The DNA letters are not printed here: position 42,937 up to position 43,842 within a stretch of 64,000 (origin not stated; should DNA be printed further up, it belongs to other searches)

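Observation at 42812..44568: AT-rich accessory island between the baseplate genes and the tailspike: Cys-rich lipoprotein, HExxH protein and zinc-ribbon HNH endonuclease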

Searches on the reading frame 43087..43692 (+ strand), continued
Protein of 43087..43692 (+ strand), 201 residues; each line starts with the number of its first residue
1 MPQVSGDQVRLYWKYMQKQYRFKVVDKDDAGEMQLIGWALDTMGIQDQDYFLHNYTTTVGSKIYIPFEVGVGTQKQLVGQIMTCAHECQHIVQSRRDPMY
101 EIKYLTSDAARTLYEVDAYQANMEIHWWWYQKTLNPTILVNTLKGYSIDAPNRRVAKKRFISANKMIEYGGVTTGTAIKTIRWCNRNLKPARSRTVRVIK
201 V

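Call 63: search_protein_families(library=pfam, proteins=[L008:1237-2058:+, L008:2177-4396:+, L008:4393-5205:+, L008:5219-6157:+, L008:6167-6544:+, L008:6507-7184:+, L008:7184-7726:+, L008:8586-9179:+, L008:9183-10088:+, L008:10117-12336:+], max_evalue=0.01)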
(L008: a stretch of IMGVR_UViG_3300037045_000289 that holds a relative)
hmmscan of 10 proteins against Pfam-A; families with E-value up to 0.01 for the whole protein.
L008:1237-2058:+ (273 aa): 2 families
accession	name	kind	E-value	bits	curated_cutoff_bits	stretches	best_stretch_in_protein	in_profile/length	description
PF17762.8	HTH_ParB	-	0.0012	19.4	22.6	1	131-199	32-100/102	ParB HTH domain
PF17932.6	TetR_C_24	-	0.0054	17.4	26.4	0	230-267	23-58/114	Tetracyclin repressor-like, C-terminal domain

L008:2177-4396:+ (739 aa): 2 families
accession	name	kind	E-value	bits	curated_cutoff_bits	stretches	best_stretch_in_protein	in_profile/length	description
PF14550.11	Peptidase_S78_2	-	5.1e-30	104.5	24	1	608-718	9-124/126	Putative phage serine protease XkdF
PF02086.21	MethyltransfD12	-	5.3e-30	105.4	22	2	348-508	10-187/253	D12 class N6 adenine-specific DNA methyltransferase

L008:4393-5205:+ (270 aa): 1 family
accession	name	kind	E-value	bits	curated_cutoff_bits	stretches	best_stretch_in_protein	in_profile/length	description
PF20155.4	TMP_3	-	0.0029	17.8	41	0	64-99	67-102/192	Tape measure protein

L008:5219-6157:+ (312 aa): 1 family
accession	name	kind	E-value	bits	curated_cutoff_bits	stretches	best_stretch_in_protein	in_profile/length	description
PF05065.19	Phage_capsid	-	3.7e-09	36.8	24.2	1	24-303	2-274/280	Phage capsid family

L008:6167-6544:+ (125 aa): 0 families

L008:6507-7184:+ (225 aa): 0 families

L008:7184-7726:+ (180 aa): 0 families

L008:8586-9179:+ (197 aa): 1 family
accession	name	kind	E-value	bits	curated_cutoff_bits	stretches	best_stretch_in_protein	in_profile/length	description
PF05069.18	Phage_tail_S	-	2.5e-08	34.4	24.3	1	26-180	19-130/148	Phage virion morphogenesis family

L008:9183-10088:+ (301 aa): 1 family
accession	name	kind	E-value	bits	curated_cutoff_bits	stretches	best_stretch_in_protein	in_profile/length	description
PF01833.30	TIG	-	3.8e-07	30.5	20.9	1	10-74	7-70/84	IPT/TIG domain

L008:10117-12336:+ (739 aa): 1 family
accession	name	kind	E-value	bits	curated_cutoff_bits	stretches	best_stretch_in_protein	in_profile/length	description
PF17482.7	Phage_sheath_1C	-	0.0056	17.2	26.9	0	629-724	12-102/104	Phage tail sheath C-terminal domain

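Call 64: list_cluster_members(proteins=[P0026, P0027, P0030, P0040, P0060, P0080, P0100, P0120, P0150, P0175])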
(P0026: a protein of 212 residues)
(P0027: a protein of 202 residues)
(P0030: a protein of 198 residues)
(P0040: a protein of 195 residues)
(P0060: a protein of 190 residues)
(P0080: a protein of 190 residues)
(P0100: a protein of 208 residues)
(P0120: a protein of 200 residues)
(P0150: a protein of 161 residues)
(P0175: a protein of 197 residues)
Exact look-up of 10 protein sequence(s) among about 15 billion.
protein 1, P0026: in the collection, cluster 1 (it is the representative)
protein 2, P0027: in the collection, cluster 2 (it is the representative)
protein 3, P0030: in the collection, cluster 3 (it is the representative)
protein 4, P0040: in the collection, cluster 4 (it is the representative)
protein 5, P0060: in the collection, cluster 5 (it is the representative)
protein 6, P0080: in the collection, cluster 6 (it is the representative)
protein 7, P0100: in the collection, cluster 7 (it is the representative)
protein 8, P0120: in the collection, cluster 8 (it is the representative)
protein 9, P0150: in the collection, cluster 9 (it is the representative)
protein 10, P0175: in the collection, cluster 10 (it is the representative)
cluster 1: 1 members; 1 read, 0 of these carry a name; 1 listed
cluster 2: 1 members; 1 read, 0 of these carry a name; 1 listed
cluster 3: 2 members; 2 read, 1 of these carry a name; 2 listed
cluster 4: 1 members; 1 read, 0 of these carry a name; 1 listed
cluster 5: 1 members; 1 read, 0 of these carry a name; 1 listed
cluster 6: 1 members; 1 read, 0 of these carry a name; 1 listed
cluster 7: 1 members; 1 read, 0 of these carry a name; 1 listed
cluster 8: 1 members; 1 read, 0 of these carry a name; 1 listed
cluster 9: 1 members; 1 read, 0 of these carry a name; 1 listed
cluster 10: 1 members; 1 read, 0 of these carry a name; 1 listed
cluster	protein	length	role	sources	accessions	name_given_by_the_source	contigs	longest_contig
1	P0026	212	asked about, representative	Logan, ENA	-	-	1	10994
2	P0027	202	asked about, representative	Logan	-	-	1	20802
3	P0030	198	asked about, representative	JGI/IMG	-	hypothetical protein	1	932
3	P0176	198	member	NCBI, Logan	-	-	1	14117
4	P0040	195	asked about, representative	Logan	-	-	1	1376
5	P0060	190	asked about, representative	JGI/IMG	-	-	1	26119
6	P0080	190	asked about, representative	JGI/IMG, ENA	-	-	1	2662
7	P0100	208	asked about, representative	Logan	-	-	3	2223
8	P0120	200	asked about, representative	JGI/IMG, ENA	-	-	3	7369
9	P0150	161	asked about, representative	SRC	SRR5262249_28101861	-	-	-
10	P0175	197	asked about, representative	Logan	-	-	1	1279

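Call 65: find_encoding_contigs(protein=P0005, flank=8000, max_places=2)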
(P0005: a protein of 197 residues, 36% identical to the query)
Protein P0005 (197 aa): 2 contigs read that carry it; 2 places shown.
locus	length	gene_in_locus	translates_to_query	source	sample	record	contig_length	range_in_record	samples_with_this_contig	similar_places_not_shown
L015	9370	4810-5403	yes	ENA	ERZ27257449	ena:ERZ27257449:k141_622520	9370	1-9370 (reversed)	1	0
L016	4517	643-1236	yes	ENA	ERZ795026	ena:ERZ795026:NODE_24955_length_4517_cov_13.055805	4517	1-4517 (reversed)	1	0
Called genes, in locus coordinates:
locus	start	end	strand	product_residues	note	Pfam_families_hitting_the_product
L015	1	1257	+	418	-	?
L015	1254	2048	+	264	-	-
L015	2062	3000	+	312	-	PF05065:Phage_capsid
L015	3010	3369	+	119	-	-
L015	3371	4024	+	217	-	-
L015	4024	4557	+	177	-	-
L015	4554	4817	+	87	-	-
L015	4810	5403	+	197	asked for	-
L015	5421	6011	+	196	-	PF05069:Phage_tail_S (weak)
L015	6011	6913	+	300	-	-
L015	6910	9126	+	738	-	-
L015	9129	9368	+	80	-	?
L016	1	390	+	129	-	?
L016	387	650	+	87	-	-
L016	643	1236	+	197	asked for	-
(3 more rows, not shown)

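Call 66: find_encoding_contigs(protein=P0060, flank=8000, max_places=1)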
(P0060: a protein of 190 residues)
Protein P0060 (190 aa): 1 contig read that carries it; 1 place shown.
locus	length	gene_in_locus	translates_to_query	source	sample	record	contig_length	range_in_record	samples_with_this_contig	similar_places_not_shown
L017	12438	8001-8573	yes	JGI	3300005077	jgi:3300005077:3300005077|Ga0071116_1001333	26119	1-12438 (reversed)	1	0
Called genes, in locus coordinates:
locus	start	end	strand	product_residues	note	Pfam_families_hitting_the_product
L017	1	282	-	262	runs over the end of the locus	PF00535:Glycos_transf_2 (weak)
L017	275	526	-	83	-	-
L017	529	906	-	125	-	-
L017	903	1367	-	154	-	-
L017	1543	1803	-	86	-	-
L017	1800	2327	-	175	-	-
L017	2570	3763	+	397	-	PF01139:RtcB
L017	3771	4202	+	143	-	-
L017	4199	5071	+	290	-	PF02899:Phage_int_SAM_1 (faint), PF00589:Phage_integrase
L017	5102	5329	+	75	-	-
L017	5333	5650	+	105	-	-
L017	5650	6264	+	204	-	-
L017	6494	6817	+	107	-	-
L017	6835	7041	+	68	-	-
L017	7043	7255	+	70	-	-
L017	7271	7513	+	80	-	-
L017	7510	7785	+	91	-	-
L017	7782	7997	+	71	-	-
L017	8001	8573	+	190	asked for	-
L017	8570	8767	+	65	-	-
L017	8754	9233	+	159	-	-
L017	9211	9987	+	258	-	-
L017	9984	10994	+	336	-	-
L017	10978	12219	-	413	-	-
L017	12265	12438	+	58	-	?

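Call 67: find_encoding_contigs(protein=P0027, flank=8000, max_places=1)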
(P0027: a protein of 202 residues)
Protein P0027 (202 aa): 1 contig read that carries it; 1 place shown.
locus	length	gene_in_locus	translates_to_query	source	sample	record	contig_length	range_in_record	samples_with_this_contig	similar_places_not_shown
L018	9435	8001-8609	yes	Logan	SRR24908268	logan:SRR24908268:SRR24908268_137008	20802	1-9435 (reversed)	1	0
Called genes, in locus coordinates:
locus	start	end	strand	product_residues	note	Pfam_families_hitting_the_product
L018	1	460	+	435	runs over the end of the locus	-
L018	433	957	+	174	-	-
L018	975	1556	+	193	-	-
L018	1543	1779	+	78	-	-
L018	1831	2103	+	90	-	-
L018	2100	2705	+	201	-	PF05063:MT-A70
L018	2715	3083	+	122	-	-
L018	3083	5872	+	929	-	PF00176:SNF2-rel_dom, PF14528:LAGLIDADG_3 (faint)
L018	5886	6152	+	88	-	-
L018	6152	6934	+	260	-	-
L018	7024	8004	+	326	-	PF02498:Bro-N (weak), PF03374:ANT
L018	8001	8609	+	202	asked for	-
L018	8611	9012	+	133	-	PF01555:N6_N4_Mtase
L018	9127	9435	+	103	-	?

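Call 78: search_protein_families(library=pfam, proteins=[L001:15428-16078:+, L005:7044-7679:+, L005:8708-9280:+, L017:7782-7997:+], max_evalue=0.01)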
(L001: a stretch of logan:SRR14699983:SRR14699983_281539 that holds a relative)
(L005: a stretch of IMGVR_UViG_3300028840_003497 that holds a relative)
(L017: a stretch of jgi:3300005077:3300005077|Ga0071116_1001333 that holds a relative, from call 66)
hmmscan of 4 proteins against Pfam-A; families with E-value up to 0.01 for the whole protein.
L001:15428-16078:+ (216 aa): 0 families

L005:7044-7679:+ (211 aa): 1 family
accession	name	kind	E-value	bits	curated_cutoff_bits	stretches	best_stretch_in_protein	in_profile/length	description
PF05063.20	MT-A70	-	6.6e-24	85.2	23.9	1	18-183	1-171/172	MT-A70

L005:8708-9280:+ (190 aa): 0 families

L017:7782-7997:+ (71 aa): 0 families

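Call 93: search_protein_families(library=phrogs, proteins=[L001:15428-16078:+], max_evalue=0.001)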
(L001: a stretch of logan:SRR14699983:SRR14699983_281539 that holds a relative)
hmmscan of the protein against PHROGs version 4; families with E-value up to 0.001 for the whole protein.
L001:15428-16078:+ (216 aa): 0 families
